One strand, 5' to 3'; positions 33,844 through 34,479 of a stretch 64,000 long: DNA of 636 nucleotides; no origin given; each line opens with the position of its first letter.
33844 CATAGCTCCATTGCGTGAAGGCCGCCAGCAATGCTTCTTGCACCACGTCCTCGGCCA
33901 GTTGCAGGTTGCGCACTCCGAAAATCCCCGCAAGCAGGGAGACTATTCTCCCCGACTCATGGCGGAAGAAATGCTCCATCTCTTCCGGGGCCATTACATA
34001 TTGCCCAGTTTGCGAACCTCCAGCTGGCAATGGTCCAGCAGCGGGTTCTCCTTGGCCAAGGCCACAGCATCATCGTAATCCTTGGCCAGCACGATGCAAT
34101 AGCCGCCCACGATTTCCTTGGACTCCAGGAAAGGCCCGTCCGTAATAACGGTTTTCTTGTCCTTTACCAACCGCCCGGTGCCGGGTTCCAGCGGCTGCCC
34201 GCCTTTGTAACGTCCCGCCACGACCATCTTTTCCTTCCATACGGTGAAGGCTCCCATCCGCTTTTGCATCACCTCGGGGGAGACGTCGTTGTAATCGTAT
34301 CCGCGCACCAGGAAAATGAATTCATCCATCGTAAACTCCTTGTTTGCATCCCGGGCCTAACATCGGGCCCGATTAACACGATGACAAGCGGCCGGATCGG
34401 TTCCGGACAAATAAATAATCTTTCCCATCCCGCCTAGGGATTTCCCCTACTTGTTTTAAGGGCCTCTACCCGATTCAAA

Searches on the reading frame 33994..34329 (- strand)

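Call 49: search_protein_families(library=pfam, proteins=[window:33994-34329:-], max_evalue=0.0001)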
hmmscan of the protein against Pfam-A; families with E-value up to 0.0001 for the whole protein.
window:33994-34329:- (111 aa): 1 family
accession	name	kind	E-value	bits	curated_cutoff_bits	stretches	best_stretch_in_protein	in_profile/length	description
PF03795.20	YCII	-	6e-07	30.3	24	1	44-100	40-83/95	YCII-related domain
